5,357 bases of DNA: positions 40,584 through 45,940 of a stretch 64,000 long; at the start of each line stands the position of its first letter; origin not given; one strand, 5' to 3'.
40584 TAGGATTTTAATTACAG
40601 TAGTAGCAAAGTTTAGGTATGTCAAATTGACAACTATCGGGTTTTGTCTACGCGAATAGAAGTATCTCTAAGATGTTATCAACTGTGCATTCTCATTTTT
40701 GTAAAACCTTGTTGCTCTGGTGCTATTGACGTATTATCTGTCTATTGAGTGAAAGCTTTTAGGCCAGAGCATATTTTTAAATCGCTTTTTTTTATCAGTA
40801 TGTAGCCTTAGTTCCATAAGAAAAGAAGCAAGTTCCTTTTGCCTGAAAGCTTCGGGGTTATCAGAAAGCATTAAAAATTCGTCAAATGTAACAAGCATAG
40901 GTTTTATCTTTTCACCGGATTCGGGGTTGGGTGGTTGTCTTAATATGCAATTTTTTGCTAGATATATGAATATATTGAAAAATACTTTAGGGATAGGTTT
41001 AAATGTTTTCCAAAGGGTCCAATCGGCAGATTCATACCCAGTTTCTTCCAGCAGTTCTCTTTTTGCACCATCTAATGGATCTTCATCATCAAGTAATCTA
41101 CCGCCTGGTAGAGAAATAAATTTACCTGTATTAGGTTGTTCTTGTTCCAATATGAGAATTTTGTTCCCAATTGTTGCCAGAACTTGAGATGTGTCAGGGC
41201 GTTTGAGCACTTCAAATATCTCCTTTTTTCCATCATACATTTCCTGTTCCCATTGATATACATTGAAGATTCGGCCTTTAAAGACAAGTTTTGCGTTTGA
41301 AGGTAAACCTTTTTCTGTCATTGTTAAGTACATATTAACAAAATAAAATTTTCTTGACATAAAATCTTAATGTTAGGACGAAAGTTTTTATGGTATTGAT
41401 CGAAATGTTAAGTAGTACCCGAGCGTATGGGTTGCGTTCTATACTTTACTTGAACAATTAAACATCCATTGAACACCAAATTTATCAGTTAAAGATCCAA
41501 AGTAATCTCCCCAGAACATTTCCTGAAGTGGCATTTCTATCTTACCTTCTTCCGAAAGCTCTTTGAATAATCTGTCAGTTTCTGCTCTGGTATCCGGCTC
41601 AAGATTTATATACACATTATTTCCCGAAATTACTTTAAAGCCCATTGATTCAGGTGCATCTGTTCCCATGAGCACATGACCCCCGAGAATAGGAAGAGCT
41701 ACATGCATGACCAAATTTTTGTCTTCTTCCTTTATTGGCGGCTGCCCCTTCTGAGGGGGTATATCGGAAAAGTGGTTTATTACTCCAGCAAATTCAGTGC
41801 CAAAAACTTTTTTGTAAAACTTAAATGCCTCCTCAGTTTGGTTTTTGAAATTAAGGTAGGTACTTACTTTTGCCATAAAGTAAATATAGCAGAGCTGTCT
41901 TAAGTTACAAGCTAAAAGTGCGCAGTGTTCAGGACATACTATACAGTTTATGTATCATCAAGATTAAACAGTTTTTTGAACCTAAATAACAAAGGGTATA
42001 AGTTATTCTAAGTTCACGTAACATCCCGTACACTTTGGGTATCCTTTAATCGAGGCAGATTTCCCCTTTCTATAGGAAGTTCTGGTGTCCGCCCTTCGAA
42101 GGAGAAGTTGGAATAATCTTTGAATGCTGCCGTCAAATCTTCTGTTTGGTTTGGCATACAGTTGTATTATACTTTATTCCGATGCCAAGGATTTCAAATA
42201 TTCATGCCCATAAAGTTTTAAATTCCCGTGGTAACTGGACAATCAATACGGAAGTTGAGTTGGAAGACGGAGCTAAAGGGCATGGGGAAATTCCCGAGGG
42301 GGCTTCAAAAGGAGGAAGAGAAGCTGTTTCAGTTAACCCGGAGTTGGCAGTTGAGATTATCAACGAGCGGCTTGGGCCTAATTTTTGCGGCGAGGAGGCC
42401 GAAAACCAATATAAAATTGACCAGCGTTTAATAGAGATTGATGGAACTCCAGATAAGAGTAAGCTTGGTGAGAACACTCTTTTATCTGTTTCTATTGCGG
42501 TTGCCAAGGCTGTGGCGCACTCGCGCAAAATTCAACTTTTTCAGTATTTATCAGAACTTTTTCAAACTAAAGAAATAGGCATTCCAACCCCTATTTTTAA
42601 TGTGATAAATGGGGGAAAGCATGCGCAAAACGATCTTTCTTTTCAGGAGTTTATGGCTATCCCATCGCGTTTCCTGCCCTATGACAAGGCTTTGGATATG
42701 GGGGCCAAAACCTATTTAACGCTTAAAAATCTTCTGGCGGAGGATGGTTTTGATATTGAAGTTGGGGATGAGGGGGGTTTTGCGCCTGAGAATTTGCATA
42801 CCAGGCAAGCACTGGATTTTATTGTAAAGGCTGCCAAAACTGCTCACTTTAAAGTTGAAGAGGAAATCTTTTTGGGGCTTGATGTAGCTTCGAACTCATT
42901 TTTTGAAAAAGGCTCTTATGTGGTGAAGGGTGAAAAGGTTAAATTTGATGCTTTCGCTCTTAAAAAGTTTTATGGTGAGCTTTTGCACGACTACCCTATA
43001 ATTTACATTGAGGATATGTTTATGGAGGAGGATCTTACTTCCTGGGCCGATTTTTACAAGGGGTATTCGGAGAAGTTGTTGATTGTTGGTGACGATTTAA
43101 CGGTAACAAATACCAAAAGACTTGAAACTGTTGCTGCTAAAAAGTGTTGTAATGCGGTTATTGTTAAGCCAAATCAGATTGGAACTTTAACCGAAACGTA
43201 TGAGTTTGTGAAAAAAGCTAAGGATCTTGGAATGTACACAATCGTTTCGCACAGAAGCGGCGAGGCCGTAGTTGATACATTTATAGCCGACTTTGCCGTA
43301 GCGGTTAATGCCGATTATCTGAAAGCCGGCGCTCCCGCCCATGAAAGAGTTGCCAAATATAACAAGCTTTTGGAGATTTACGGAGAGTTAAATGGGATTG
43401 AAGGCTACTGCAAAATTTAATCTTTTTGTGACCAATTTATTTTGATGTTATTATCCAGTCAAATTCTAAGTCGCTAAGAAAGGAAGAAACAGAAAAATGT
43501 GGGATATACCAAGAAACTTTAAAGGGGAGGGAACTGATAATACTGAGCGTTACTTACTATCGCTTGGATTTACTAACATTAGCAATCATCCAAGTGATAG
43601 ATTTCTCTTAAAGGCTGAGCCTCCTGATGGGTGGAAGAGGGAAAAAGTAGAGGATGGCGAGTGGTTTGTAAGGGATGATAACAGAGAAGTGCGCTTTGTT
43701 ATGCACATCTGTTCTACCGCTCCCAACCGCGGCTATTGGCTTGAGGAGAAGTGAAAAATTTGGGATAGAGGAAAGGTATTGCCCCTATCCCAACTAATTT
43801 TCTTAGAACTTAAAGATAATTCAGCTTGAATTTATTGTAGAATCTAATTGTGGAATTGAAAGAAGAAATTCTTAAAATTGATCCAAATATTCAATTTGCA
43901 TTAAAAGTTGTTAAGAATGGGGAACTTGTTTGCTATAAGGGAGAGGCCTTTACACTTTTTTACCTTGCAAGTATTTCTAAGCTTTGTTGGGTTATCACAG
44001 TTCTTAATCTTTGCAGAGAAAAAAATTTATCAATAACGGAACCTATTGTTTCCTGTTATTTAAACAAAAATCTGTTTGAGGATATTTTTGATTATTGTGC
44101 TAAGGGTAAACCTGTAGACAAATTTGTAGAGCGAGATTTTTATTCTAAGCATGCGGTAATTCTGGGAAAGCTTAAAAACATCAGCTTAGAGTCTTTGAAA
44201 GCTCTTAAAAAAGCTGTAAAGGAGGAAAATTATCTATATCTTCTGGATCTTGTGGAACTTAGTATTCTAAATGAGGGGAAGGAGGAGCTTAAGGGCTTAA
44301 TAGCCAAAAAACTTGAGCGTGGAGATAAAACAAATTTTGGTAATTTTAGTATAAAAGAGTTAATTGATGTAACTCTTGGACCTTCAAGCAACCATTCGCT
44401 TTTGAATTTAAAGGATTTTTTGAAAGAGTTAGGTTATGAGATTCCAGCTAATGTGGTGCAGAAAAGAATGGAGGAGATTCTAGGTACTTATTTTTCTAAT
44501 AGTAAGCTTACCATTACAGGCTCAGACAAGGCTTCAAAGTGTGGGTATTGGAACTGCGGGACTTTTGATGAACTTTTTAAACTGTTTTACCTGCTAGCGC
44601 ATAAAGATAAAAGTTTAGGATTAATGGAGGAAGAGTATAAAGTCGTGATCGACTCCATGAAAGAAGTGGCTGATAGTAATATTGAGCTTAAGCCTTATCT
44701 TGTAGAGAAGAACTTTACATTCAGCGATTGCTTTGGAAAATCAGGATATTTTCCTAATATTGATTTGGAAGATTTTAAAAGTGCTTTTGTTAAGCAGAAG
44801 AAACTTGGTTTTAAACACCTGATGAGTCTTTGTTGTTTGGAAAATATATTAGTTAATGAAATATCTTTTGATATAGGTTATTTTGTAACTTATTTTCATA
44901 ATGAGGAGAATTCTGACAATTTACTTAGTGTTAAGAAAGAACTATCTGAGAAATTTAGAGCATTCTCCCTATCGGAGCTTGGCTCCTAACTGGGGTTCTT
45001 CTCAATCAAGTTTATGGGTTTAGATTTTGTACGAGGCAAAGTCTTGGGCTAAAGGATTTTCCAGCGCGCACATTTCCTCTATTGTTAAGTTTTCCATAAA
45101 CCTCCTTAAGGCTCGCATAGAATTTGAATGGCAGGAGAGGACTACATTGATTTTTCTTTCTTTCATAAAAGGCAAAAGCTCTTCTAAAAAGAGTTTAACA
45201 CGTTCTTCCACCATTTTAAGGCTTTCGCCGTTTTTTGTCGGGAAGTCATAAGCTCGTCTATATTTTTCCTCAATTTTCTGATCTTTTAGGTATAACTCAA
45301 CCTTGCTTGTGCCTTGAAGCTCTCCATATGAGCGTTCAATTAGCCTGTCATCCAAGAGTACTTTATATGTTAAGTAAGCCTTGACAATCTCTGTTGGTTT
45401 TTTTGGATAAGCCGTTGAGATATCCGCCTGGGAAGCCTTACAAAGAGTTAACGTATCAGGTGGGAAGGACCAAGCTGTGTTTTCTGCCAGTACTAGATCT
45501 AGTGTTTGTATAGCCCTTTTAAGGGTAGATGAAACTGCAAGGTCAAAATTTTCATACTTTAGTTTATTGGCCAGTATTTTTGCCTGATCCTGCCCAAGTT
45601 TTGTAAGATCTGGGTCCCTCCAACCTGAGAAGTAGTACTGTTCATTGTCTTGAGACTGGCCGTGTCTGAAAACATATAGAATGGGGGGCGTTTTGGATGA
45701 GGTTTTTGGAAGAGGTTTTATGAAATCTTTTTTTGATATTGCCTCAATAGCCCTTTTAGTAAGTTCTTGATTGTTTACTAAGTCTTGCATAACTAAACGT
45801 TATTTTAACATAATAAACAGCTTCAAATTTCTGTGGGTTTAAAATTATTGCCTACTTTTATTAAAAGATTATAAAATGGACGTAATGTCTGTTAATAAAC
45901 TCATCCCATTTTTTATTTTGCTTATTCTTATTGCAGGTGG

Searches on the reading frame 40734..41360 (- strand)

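Call 41: search_protein_families(library=pfam, proteins=[window:40734-41360:-], max_evalue=0.0001)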
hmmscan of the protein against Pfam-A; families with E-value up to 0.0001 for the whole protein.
window:40734-41360:- (208 aa): 1 family
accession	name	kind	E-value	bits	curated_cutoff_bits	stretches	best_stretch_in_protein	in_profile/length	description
PF00293.34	NUDIX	-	1.8e-11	44.6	21.1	1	66-167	15-123/134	NUDIX domain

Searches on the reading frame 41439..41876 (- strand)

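Call 41: search_protein_families(library=pfam, proteins=[window:41439-41876:-], max_evalue=0.0001)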
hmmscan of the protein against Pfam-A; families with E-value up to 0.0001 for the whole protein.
window:41439-41876:- (145 aa): 2 families
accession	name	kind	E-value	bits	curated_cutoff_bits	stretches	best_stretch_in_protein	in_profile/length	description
PF06983.19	3-dmu-9_3-mt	-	7.5e-10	39.8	24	1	3-137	2-113/116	3-demethylubiquinone-9 3-methyltransferase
PF00903.31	Glyoxalase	-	3.1e-09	37.7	20.6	1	12-139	10-121/121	Glyoxalase/Bleomycin resistance protein/Dioxygenase superfamily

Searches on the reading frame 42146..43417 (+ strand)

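Call 41: search_protein_families(library=pfam, proteins=[window:42146-43417:+], max_evalue=0.0001)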
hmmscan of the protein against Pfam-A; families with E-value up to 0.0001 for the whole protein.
window:42146-43417:+ (424 aa): 2 families
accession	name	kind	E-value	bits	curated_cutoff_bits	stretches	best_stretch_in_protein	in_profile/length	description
PF00113.28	Enolase_C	-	1.5e-81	274.4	21.5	1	146-416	4-282/296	Enolase, C-terminal TIM barrel domain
PF03952.21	Enolase_N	-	1.4e-32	113.1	35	1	16-135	1-131/131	Enolase, N-terminal domain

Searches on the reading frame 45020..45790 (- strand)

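Call 42: search_protein_families(library=pfam, proteins=[window:45020-45790:-], max_evalue=0.0001)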
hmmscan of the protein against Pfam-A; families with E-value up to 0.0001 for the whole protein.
window:45020-45790:- (256 aa): 1 family
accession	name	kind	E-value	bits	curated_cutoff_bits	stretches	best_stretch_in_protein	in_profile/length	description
PF00300.27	His_Phos_1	-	9e-32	110.8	21.7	2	38-103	1-66/194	Histidine phosphatase superfamily (branch 1)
